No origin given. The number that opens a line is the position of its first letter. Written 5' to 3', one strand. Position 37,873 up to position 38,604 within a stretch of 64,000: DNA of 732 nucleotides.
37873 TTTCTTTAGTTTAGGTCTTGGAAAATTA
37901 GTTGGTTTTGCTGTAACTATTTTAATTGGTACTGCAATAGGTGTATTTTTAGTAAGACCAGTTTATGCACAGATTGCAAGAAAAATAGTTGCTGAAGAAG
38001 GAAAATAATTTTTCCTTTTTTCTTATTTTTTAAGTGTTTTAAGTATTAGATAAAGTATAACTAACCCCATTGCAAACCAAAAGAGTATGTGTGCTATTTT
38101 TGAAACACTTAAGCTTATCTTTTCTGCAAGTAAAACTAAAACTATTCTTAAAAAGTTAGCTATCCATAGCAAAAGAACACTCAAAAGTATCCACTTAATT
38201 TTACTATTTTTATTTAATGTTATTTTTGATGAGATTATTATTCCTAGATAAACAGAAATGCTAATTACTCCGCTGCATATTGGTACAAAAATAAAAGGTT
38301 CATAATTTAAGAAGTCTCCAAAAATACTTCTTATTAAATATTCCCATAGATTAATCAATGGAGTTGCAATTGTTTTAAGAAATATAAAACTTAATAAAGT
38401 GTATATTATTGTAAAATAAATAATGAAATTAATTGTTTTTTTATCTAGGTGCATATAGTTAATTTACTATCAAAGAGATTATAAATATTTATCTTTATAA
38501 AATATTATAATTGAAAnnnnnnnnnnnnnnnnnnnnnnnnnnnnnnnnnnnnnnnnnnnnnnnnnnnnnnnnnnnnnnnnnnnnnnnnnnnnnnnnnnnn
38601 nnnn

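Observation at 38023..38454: Minimal exosortase/archaeosortase-like protein (143 aa) adjacent to secFD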

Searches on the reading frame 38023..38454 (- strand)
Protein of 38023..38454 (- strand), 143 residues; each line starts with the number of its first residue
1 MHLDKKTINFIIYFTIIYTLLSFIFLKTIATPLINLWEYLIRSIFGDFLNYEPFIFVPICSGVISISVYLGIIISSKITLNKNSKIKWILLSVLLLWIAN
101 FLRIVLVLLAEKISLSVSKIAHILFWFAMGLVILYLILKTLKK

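Call 3: search_protein_families(library=pfam, proteins=[window:38023-38454:-], max_evalue=1)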
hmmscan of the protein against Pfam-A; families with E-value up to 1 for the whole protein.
window:38023-38454:- (143 aa): 2 families
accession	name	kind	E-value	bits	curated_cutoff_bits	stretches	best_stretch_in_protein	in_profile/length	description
PF05086.17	Dicty_REP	-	0.12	10.8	21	1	53-105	454-506/911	Dictyostelium (Slime Mold) REP protein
PF10794.15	DUF2606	-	0.33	11.2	25.4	1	76-97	7-28/134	Protein of unknown function (DUF2606)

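Call 4: search_protein_families(library=ncbifam, proteins=[window:38023-38454:-], max_evalue=1)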
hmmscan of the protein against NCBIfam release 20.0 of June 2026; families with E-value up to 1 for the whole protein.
window:38023-38454:- (143 aa): 4 families
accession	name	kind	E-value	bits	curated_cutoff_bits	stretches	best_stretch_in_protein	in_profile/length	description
TIGR04178.1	exo_archaeo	signature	7.8e-08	32.5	23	1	58-138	5-92/97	exosortase/archaeosortase family protein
NF045528.1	heimosortase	equivalog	0.00023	21.2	130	1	51-112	83-142/199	heimdallarchaeosortase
NF046081.1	exosort_XrtX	exception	0.00088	19.2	170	1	57-124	76-141/168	exosortase X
NF033505.2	paceosortase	exception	0.025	14.7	80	1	16-137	12-140/167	pacearchaeosortase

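Call 6: find_homologous_proteins(query=window:38023-38454:-, max_evalue=0.01)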
Query window:38023-38454:- (143 aa): 18 proteins with E <= 0.01 among 139 candidates.
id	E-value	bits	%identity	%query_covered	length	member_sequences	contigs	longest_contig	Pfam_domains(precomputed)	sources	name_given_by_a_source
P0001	3.1e-76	272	96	100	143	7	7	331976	-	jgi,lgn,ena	jgi:exosortase/archaeosortase family protein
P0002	1.5e-75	270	95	99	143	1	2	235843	-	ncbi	-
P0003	4.3e-58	214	74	97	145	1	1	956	-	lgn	-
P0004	3.8e-55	204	70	97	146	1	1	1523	-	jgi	jgi:exosortase/archaeosortase family protein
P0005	8.1e-53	197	68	98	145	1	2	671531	-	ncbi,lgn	-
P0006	7.0e-52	194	72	94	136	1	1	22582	-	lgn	-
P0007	5.4e-48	181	71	88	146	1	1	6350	-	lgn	-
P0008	4.6e-47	178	62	100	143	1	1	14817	-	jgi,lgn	-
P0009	9.8e-47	177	62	87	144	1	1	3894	-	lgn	-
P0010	7.7e-44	167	62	100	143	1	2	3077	-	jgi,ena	-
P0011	8.7e-44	167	60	100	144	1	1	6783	-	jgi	jgi:exosortase/archaeosortase family protein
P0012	2.0e-41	160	60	100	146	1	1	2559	-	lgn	-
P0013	7.7e-40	155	60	99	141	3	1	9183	-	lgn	-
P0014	7.4e-39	151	57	100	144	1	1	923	-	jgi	jgi:exosortase/archaeosortase family protein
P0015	3.8e-37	146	57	94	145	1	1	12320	-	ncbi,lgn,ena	-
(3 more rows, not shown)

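Call 10: search_solved_structures(query=A1, max_evalue=10)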
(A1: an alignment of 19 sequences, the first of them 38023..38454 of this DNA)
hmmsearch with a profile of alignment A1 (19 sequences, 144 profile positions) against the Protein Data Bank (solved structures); distinct sequences matched with E-value up to 10: 0.

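Call 14: find_encoding_contigs(protein=P0001, flank=10000, max_places=6)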
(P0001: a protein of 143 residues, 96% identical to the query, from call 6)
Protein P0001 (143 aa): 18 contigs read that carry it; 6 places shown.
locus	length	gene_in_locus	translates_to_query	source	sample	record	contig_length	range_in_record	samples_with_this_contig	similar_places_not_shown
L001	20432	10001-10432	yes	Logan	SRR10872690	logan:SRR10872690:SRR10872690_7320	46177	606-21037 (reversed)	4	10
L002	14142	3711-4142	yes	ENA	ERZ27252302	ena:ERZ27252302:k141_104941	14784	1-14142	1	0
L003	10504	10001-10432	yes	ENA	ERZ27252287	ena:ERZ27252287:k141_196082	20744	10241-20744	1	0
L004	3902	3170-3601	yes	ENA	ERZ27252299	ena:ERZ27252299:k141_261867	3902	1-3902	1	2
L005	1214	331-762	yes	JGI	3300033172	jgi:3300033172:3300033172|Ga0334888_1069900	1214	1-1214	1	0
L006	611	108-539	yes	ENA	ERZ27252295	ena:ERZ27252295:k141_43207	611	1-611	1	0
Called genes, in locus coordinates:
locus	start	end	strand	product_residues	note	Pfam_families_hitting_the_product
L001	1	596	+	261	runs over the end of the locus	-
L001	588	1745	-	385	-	PF22025:ThiI_fer, PF02926:THUMP, PF02568:ThiI, PF06508:QueC (faint)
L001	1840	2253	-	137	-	-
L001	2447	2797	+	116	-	PF04472:SepF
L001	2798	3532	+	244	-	-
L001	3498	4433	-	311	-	PF01207:Dus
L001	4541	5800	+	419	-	-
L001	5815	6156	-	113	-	PF01849:NAC, PF19026:UBA_HYPK (weak)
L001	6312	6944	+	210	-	-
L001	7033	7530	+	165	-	-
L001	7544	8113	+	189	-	PF01163:RIO1, PF06293:Kdo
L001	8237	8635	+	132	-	PF00312:Ribosomal_S15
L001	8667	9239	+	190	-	PF01015:Ribosomal_S3Ae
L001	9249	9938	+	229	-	PF01940:DUF92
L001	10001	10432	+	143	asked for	-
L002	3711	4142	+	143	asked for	-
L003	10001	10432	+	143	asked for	-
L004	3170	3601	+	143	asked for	-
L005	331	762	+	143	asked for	-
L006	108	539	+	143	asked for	-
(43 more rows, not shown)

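Call 15: find_related_loci(query=A1, collection=genome_contigs, flank=10000)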
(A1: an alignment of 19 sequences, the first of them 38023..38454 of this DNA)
Query A1 (143 aa) in genome_contigs; peptide patterns used: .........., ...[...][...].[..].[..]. (x = any residue, [..] = any of these).
45 stretches matched a pattern; 4 encode a relative of the query (tblastn E <= 1e-3); 4 distinct loci.
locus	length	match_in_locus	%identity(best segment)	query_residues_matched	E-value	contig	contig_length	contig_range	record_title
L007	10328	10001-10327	96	1-109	4e-64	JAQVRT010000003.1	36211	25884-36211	MAG: Candidatus ainarchaeum sp. isolate STF1_257 NODE_2378_length_36211_cov_7.147877_Sandtown_F1, whole genome shotgun s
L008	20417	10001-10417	68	4-142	3e-55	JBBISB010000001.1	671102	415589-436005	MAG: Candidatus Iainarchaeum archaeon isolate FAS170219_bin_363 NODE_1_length_671102_cov_21.388244, whole genome shotgun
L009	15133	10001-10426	58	1-142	9e-43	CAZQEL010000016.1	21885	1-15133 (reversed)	MAG TPA_asm: uncultured archaeon isolate SRP191223_co1_16 genome assembly, contig: NODE_2103_length_21885_cov_7.513284,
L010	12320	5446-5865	55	4-143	5e-38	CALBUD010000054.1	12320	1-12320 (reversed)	MAG TPA_asm: Candidatus Diapherotrites archaeon isolate SRR7299214_bin.7_CONCOCT_v1.1_MAG genome assembly, contig: ERZ78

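Call 16: predict_structure(alignment_id=A1)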
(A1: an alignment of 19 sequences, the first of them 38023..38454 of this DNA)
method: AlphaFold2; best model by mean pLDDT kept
length: 143 residues; sequences in the alignment: 19
mean_pLDDT: 80.2   pTM: 0.61
mean pLDDT of the five models: 80.2, 76.4, 75.4, 73.8, 70.9
residues with pLDDT >= 90: 6; 70-90: 119; 50-70: 18; < 50: 0
segments of 3 or more residues with pLDDT < 50: none
pLDDT, mean of each block of 10 residues (from residue 1): 82 90 86 82 75 68 81 86 72 80 82 80 81 80 70
secondary structure, 60 per line:
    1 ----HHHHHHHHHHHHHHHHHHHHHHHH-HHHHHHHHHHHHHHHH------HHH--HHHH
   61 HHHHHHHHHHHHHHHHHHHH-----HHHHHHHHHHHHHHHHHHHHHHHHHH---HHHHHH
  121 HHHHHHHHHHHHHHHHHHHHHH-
elements in order: H5-28 H30-45 H57-80 H86-111 H115-142

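Call 18: search_protein_representatives(alignment_id=A1)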
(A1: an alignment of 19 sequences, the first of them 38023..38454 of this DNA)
Query: 19 sequences, 144 profile positions. Proteins with E-value up to 0.001 (for the whole library): 72; up to 1e-10: 16; up to 1e-30: 3. The best 72 are listed.
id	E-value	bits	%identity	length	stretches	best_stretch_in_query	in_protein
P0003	3.9e-66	238.0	-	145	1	2-144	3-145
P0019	1.6e-32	129.0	-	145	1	3-142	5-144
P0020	3.8e-32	127.8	-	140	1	1-139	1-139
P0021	2.7e-26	108.8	-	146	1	1-144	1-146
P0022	1.4e-25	106.5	-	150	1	4-139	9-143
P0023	7.4e-25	104.1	-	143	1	3-140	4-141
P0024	9.9e-24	100.5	-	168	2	1-83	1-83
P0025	5.0e-22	94.9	-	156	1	2-142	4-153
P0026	1.5e-21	93.4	-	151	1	1-138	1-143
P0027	9.1e-21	90.9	-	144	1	4-143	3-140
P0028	2.1e-20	89.7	-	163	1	1-142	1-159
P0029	3.9e-20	88.8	-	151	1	6-143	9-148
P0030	1.8e-17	80.2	-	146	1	5-142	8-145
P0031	5.7e-15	72.1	-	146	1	3-142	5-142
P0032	5.2e-14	68.9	-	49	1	95-143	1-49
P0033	6.6e-12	62.1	-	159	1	4-136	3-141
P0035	4.9e-10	56.1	-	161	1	7-136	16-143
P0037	2.2e-09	53.9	-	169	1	7-134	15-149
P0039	2.5e-08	50.5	-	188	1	8-136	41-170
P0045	1.2e-06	45.1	-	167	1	9-141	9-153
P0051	3.0e-06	43.8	-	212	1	3-136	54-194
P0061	3.7e-05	40.3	-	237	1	51-142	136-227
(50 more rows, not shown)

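Call 21: search_protein_families(library=ncbifam, alignment_id=A2, max_evalue=0.001)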
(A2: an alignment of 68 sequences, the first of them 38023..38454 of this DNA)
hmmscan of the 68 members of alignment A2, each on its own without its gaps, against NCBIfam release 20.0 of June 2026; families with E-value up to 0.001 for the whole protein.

A. member 1, window:38023-38454:- (143 aa): 3 families
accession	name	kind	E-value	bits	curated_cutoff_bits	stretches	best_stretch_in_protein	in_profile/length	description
TIGR04178.1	exo_archaeo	signature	7.8e-08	32.5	23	1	58-138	5-92/97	exosortase/archaeosortase family protein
NF045528.1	heimosortase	equivalog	0.00023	21.2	130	1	51-112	83-142/199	heimdallarchaeosortase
NF046081.1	exosort_XrtX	exception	0.00088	19.2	170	1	57-124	76-141/168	exosortase X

B. families by the number of members that match (of 68 scanned): 27 families (the first 25 are shown)
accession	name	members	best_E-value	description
TIGR04178.1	exo_archaeo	65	1e-14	exosortase/archaeosortase family protein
TIGR04175.1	archaeo_artD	54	2.9e-14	archaeosortase D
NF033505.2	paceosortase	44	1.1e-09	pacearchaeosortase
NF046081.1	exosort_XrtX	41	5.8e-10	exosortase X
TIGR04124.1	archaeo_artE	36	8.3e-10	archaeosortase family protein ArtE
NF045528.1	heimosortase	28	1.4e-09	heimdallarchaeosortase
TIGR03109.2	exosort_XrtA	22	5.2e-11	exosortase A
TIGR02602.1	8TM_EpsH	22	4.1e-10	exosortase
TIGR04125.1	exosort_PGF_TRM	20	5.8e-10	archaeosortase A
TIGR03762.1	archaeo_artC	18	1.4e-06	archaeosortase C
NF046083.1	exosort_XrtY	15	4.1e-07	exosortase Y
TIGR03110.1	exosort_Gpos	14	4.5e-07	exosortase family protein XrtG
TIGR04293.1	archaeo_artF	11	1.5e-08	archaeosortase family protein ArtF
TIGR04177.1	exosort_XrtH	11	4.3e-06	exosortase H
TIGR04300.1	exosort_XrtM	6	4.3e-05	exosortase family protein XrtM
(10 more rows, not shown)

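Call 22: fold_search(model_id=the predicted structure, library=pdb)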
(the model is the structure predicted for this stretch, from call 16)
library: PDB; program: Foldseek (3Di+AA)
matches with E <= 10: 37; with E <= 0.001: 0
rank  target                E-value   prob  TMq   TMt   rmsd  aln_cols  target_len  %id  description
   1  7pbd_A                2.5e+00  0.20  0.31  0.17   8.8       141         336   16  a1b3 GABA-A receptor + GABA (released 2022-02-09)
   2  8btk_TC               2.9e+00  0.25  0.37  0.33  19.8       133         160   13  Structure of the TRAP complex with the Sec translocon and a translating ribosome (released 2023-05-24)
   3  9hnr_A                3.5e+00  0.15  0.30  0.17   9.0       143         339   17  a5b3 GABAA Receptor in 1 a5 to 4 b3 stoichiometry in desensitized state (released 2025-12-24)
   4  8rjc_7                3.5e+00  0.10  0.27  0.23  19.7       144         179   17  Structure of the rabbit 80S ribosome stalled on a 2-TMD rhodopsin intermediate in complex with Sec61-TRAP, open confor (released 2024-01-24)
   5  8bhg_C                3.7e+00  0.10  0.26  0.15   8.8       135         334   18  GABA-A receptor a5 heteromer - a5V2 - Bretazenil (released 2023-11-15)
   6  3tlv_A                4.8e+00  0.11  0.29  0.17  10.8       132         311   15  The GLIC pentameric Ligand-Gated Ion Channel Loop2-22' oxidized mutant in a locally-closed conformation (LC3 subtype) (released 2012-05-16)
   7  7r8b_B                5.3e+00  0.06  0.23  0.09  11.7       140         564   16  The structure of human ABCG5/ABCG8 supplemented with cholesterol (released 2021-09-08)
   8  6f0j_A                5.6e+00  0.08  0.26  0.16  10.3       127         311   15  GLIC mutant E26A (released 2018-01-10)
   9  6f10_A                5.9e+00  0.08  0.26  0.16  10.4       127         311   15  GLIC mutant D88N (released 2018-01-10)
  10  6f12_A                5.9e+00  0.08  0.26  0.16  10.4       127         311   15  GLIC mutant E181A (released 2018-01-10)
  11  7q3g_A                5.9e+00  0.06  0.21  0.08  16.5       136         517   13  Pentameric ligand-gated ion channel, DeCLIC at pH 7 with 10 mM Ca2+ (released 2022-11-16)
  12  7pbz_A                6.2e+00  0.08  0.28  0.15   8.8       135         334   16  a1b3 GABA-A receptor + GABA + Zn2+ (released 2022-02-09)
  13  6f0m_A                6.5e+00  0.08  0.26  0.16  10.4       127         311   15  GLIC mutant E35Q (released 2018-01-10)
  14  6f11_A                6.5e+00  0.08  0.26  0.16  10.4       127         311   15  GLIC mutant D86A (released 2018-01-10)
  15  5d91                  6.8e+00  0.09  0.29  0.15  15.6       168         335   14  Structure of a phosphatidylinositolphosphate (PIP) synthase from Renibacterium Salmoninarum (released 2015-11-11)
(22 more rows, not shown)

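Call 33: find_encoding_contigs(protein=P0019, flank=8000, max_places=3)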
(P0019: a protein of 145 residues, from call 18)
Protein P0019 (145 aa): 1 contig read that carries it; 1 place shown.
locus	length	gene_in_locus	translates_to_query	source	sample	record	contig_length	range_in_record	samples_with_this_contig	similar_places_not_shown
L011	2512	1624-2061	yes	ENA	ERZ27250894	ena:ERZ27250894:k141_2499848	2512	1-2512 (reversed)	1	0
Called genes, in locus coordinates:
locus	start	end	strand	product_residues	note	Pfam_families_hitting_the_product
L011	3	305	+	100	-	?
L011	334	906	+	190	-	PF01015:Ribosomal_S3Ae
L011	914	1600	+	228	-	PF01940:DUF92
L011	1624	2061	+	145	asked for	-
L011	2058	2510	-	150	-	?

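Call 35: find_encoding_contigs(protein=P0026, flank=8000, max_places=3)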
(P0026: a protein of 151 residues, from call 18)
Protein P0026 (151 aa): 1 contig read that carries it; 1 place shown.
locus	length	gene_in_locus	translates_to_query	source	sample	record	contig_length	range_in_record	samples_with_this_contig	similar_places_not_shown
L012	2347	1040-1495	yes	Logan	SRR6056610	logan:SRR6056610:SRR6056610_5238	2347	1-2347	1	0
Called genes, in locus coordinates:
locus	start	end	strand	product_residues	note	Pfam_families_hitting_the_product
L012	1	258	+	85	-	?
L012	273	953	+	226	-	PF01940:DUF92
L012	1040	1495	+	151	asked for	PF09721:Exosortase_EpsH (weak)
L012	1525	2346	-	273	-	?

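Call 36: find_encoding_contigs(protein=P0033, flank=8000, max_places=3)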
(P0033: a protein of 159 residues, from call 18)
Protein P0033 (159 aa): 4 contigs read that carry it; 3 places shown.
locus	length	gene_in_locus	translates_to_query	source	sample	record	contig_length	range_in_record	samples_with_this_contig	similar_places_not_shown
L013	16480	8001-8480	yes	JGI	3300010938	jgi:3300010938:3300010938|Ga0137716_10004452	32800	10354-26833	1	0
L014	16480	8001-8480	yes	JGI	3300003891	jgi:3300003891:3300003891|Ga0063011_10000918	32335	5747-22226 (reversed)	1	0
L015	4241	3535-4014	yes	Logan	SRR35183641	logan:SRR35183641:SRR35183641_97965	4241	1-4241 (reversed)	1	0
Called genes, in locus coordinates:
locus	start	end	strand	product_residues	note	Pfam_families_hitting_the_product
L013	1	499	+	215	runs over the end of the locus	-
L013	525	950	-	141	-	PF12840:HTH_20 (weak), PF13412:HTH_24 (weak), PF01022:HTH_5 (weak)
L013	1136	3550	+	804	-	PF00133:tRNA-synt_1, PF01406:tRNA-synt_1e (faint), PF09334:tRNA-synt_1g, PF08264:Anticodon_1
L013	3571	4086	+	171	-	-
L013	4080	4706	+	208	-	PF01163:RIO1, PF07714:PK_Tyr_Ser-Thr (weak), PF00069:Pkinase, PF03109:ABC1, PF06293:Kdo (weak), PF01636:APH (faint)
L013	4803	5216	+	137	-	PF08069:Ribosomal_S13_N, PF00312:Ribosomal_S15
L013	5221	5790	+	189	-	PF01015:Ribosomal_S3Ae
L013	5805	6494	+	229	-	PF01940:DUF92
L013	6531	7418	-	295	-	PF25145:NfeD1b_N (weak), PF00574:CLP_protease (faint), PF01343:Peptidase_S49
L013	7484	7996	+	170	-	PF01864:CarS-like, PF01148:CTP_transf_1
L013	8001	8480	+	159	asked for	-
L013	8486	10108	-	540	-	PF07549:Sec_GG (weak), PF02355:SecD_SecF_C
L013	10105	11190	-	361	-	PF02355:SecD_SecF_C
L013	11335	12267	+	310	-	PF17835:NOG1_N, PF00025:Arf (weak), PF09439:SRPRB, PF00071:Ras (weak), PF01926:MMR_HSR1, PF02421:FeoB_N, PF04548:AIG1 (weak), PF06858:NOG1, +3 more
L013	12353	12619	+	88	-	PF03685:UPF0147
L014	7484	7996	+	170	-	PF01864:CarS-like, PF01148:CTP_transf_1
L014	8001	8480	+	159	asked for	-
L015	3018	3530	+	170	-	PF01864:CarS-like, PF01148:CTP_transf_1 (weak)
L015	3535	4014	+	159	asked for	-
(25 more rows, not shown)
